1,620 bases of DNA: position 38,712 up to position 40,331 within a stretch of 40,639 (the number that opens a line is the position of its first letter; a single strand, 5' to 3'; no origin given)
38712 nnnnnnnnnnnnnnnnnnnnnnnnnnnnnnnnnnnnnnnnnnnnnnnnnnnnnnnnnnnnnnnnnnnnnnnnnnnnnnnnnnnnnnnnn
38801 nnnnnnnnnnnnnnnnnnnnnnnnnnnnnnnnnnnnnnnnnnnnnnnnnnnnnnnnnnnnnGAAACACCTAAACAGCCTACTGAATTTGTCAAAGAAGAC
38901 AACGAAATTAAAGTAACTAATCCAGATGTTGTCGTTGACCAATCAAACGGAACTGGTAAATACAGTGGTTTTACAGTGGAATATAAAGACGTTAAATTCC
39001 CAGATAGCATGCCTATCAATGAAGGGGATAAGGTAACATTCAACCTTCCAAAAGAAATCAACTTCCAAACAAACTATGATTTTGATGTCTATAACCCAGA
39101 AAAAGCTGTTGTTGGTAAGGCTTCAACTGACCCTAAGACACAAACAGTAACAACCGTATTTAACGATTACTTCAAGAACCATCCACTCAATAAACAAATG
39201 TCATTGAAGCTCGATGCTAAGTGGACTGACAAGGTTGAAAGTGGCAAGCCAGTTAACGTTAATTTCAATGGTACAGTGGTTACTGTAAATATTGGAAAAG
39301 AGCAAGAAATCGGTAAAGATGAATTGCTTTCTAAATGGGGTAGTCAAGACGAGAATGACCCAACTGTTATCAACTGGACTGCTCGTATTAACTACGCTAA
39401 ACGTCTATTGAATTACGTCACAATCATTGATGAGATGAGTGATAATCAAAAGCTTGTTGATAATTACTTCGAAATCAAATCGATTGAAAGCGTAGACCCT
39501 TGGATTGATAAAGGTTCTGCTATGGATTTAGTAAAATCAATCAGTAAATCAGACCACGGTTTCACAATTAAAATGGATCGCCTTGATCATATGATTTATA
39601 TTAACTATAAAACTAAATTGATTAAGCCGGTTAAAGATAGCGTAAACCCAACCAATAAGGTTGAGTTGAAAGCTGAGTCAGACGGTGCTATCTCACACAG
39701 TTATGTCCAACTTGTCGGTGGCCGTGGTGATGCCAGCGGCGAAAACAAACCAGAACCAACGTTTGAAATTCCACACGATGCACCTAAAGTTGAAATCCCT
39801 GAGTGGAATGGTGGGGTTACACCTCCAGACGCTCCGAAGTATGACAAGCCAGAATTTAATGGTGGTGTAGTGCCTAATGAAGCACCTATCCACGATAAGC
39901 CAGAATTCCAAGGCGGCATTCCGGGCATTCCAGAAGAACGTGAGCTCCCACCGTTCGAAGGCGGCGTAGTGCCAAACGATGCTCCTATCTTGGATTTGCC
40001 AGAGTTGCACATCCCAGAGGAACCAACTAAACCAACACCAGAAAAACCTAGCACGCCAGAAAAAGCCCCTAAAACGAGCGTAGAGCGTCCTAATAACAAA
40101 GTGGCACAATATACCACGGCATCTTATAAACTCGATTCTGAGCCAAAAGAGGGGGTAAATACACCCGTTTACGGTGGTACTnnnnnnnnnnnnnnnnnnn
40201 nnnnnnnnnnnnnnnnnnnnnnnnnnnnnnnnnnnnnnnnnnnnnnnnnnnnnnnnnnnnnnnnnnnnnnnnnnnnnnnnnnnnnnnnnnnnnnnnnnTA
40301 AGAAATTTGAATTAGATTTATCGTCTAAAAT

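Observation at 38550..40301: Phage-borne LPXTG MSCRAMM-like adhesin with an RGD motif and FnBP-like Pro-rich repeats, embedded in the early operon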

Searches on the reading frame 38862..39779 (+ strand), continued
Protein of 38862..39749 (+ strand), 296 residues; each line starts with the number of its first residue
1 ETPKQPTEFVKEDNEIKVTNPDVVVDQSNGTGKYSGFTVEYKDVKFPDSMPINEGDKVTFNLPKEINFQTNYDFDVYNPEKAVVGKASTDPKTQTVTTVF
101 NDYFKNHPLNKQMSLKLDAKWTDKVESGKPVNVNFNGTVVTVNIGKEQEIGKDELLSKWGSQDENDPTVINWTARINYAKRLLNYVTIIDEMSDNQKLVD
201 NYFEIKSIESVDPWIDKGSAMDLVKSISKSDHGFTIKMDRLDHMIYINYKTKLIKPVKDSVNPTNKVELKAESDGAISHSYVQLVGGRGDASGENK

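Call 70: search_dna_similar(query=window:38862-39749:+, collection=phages, mode=protein, max_rows=40, max_evalue=0.00001)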
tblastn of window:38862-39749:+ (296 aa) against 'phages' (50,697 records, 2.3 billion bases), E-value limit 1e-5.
Records with a match: 14; places in all: 18; records where one place covers at least 80% of the query: 10.
Best place of each record, by identity: 60-80% 6; <60% 8.
By first word of the organism name: Streptococcus 9; Listeria 4; Campylobacter 1.
By host as written in the record: Listeria monocytogenes 4; Streptococcus salivarius 57.I 2; Streptococcus salivarius JF 1; Streptococcus salivarius NCTC_8618 1; Streptococcus salivarius ATCC_7073 1; Streptococcus mitis B9 1; Streptococcus salivarius DBO_AE_2 1; Streptococcus parasanguinis 318_SPAR 1; and 2 more.
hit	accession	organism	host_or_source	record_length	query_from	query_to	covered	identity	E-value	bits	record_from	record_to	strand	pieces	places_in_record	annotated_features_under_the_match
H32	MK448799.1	Streptococcus phage Javan535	Streptococcus salivarius JF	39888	1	296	100%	79.7%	4e-147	461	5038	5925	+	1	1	sialidase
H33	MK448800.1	Streptococcus phage Javan539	Streptococcus salivarius NCTC_8618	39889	1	296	100%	79.7%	4e-147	461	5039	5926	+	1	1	sialidase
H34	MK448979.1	Streptococcus phage Javan534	Streptococcus salivarius ATCC_7073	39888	1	296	100%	79.7%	4e-147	461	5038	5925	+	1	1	sialidase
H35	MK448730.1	Streptococcus phage Javan311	Streptococcus mitis B9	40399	6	296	98%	78.7%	8e-146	457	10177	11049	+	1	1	putative peptidoglycan bound protein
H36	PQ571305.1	Streptococcus phage SA-TP2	Streptococcus salivarius DBO_AE_2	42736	1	296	100%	75.0%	3e-139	439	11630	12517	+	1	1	LPXTG cell wall anchor domain-containing protein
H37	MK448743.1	Streptococcus phage Javan371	Streptococcus parasanguinis 318_SPAR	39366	11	296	97%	72.7%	2e-132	419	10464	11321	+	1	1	cell wall-associated protein precursor WapA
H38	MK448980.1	Streptococcus phage Javan536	Streptococcus salivarius JIM8777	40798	1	296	100%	56.0%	7e-87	288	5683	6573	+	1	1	hypothetical protein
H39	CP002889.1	Streptococcus phage YMC-2011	Streptococcus salivarius 57.I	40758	1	296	100%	55.7%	5e-87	289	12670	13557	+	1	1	lpxtg cell wall surface protein, collagen binding domain protein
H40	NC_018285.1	Streptococcus phage YMC-2011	Streptococcus salivarius 57.I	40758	1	296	100%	55.7%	5e-87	289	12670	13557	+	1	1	LPXTG cell wall anchor domain-containing protein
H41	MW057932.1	Campylobacter phage CJLB-5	Campylobacter jejuni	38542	7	293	97%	29.4%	1e-34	138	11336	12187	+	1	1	hypothetical protein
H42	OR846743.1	Listeria phage LM 4-11-1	Listeria monocytogenes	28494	32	251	74%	28.5%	7e-14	77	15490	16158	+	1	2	record has no annotation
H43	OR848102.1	Listeria phage LM 4-14-1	Listeria monocytogenes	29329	32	251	74%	28.5%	7e-14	77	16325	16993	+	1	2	record has no annotation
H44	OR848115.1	Listeria phage LM 4-14-1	Listeria monocytogenes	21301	32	251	74%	28.5%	2e-13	76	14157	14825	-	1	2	record has no annotation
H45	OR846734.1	Listeria phage LM 4-11-1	Listeria monocytogenes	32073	32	251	74%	28.5%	2e-13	76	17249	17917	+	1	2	record has no annotation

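Call 71: get_annotated_region(hit=H35, flank=5000)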
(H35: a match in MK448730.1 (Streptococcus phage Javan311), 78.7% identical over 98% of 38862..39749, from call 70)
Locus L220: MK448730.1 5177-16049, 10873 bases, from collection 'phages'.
description: Streptococcus phage Javan311, complete genome.
organism: Streptococcus phage Javan311 (NCBI taxid 2548103)
taxonomy: Viruses; Duplodnaviria; Heunggongvirae; Uroviricota; Caudoviricetes
host: Streptococcus mitis B9; source: -; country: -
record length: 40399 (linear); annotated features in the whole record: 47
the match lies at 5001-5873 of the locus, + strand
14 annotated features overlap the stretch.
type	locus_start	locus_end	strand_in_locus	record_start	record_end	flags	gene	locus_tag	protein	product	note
CDS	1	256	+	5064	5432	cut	-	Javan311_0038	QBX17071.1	hypothetical protein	-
CDS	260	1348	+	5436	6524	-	-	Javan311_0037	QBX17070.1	hypothetical protein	-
CDS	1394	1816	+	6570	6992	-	-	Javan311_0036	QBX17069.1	hypothetical protein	-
CDS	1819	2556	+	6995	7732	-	-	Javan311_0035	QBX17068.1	hypothetical protein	-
CDS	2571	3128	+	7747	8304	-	-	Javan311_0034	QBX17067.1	hypothetical protein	-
CDS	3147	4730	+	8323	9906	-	-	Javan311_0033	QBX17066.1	DNA helicase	DNA helicase, phage-associated; Type III restriction enzme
CDS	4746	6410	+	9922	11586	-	-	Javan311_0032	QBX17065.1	putative peptidoglycan bound protein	putative peptidoglycan bound protein (LPXTG motif) Lmo0160 homolog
CDS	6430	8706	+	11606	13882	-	-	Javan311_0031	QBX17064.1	replicative DNA helicase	replicative DNA helicase, repA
CDS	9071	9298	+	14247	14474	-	-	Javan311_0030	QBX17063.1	hypothetical protein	-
CDS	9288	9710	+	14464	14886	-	-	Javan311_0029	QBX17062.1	resolvase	-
CDS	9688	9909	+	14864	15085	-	-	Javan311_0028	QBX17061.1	hypothetical protein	-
CDS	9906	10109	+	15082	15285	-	-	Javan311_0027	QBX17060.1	hypothetical protein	-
CDS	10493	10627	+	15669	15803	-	-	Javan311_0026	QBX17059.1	hypothetical protein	-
CDS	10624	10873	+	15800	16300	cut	-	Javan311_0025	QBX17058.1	hypothetical protein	-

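Call 72: get_annotated_region(hit=H37, flank=5000)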
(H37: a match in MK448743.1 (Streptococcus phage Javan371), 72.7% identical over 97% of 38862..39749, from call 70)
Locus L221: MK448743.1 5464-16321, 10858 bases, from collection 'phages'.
description: Streptococcus phage Javan371, complete genome.
organism: Streptococcus phage Javan371 (NCBI taxid 2548132)
taxonomy: Viruses; Duplodnaviria; Heunggongvirae; Uroviricota; Caudoviricetes; Trabyvirinae
host: Streptococcus parasanguinis 318_SPAR; source: -; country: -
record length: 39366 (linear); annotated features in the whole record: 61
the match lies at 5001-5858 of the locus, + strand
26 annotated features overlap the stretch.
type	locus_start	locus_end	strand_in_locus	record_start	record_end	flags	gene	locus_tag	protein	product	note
CDS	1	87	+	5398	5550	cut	-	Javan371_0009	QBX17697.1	hypothetical protein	-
CDS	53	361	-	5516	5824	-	-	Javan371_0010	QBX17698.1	hypothetical protein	-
CDS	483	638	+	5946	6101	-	-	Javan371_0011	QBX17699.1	hypothetical protein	-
CDS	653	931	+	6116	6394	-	-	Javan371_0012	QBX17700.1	hypothetical protein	-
CDS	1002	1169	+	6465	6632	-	-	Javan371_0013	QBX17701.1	hypothetical protein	-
CDS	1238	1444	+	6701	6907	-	-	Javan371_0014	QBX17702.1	hypothetical protein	-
CDS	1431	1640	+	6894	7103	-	-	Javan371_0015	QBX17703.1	hypothetical protein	-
CDS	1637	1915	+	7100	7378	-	-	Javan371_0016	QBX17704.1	hypothetical protein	-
CDS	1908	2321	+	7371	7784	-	-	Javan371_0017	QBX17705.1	single-stranded DNA-binding protein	-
CDS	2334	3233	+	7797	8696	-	-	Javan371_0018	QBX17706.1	replication initiation protein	-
CDS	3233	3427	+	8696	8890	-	-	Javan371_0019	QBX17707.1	hypothetical protein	-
CDS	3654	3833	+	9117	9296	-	-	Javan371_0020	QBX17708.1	hypothetical protein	-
CDS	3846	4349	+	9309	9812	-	-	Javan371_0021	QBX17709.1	DNA binding protein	-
CDS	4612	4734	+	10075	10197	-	-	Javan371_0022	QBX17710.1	hypothetical protein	-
CDS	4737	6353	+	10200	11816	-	-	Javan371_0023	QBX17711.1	cell wall-associated protein precursor WapA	-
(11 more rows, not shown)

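Call 77: fold_search(model_id=the predicted structure, library=viral)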
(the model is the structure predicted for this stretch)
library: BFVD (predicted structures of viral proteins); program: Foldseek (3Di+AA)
matches with E <= 10: 1455; with E <= 0.001: 21
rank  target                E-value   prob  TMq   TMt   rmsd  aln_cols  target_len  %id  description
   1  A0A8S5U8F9            9.2e-21  1.00  0.66  0.54   4.8       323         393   20  Clumping factor [Siphoviridae sp. ct9j27]
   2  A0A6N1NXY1            3.2e-06  1.00  0.24  0.08  23.4       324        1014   15  DUF11 domain-containing protein [Tupanvirus soda lake]
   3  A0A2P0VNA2            2.6e-05  1.00  0.24  0.12  23.8       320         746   11  Uncharacterized protein [Tetraselmis virus 1]
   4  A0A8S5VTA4            3.4e-05  1.00  0.29  0.11  24.2       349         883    8  (no name in the UniProt tables at hand)
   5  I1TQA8                8.8e-05  0.87  0.16  0.12  20.0       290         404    8  (no name in the UniProt tables at hand)
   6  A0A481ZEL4            1.1e-04  1.00  0.21  0.30  11.8       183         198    8  Uncharacterized protein [Pithovirus LCPAC404]
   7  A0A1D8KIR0            1.1e-04  0.77  0.16  0.07  20.5       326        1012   10  Baseplate hub + tail lysozyme [Synechococcus phage S-CAM3]
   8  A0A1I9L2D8            1.6e-04  0.66  0.17  0.10  28.7       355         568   10  Hemagglutinin-like protein [Xanthomonas phage XAJ2]
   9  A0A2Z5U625            1.7e-04  0.75  0.18  0.18  19.7       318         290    8  Ig-like domain-containing protein [Rhinolophus gammaherpesvirus 1]
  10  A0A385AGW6            1.8e-04  0.99  0.23  0.08  21.2       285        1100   11  Tail protein [Methanobacterium virus Drs3]
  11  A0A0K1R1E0            3.0e-04  0.92  0.18  0.21  21.0       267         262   10  Membrane protein TE20 [Testudinid alphaherpesvirus 3]
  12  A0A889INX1            3.0e-04  0.77  0.17  0.23  20.6       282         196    5  Uncharacterized protein [Culex impudicus luteo-like virus]
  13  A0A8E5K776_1          3.3e-04  0.54  0.16  0.06  32.9       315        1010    7  (no name in the UniProt tables at hand)
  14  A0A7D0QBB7            4.5e-04  0.47  0.13  0.12  22.7       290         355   11  (no name in the UniProt tables at hand)
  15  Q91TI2                5.0e-04  0.77  0.18  0.17  21.9       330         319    8  T119 [Tupaiid herpesvirus 1 (strain 1)]
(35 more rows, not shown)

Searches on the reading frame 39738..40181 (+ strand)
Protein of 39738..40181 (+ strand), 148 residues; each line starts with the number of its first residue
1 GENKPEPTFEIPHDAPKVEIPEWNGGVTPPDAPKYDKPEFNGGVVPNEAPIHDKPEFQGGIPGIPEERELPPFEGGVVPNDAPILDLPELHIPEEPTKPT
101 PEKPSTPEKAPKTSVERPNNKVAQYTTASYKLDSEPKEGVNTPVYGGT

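Call 66: search_solved_structures(query=window:39738-40181:+, max_evalue=10, show_alignments=3)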
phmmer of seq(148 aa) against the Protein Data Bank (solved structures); distinct sequences matched with E-value up to 10: 1.
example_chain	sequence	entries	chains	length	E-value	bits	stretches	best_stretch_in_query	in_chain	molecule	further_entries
1ffk_B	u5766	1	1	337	0.81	12.8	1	34-90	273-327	RIBOSOMAL PROTEIN L3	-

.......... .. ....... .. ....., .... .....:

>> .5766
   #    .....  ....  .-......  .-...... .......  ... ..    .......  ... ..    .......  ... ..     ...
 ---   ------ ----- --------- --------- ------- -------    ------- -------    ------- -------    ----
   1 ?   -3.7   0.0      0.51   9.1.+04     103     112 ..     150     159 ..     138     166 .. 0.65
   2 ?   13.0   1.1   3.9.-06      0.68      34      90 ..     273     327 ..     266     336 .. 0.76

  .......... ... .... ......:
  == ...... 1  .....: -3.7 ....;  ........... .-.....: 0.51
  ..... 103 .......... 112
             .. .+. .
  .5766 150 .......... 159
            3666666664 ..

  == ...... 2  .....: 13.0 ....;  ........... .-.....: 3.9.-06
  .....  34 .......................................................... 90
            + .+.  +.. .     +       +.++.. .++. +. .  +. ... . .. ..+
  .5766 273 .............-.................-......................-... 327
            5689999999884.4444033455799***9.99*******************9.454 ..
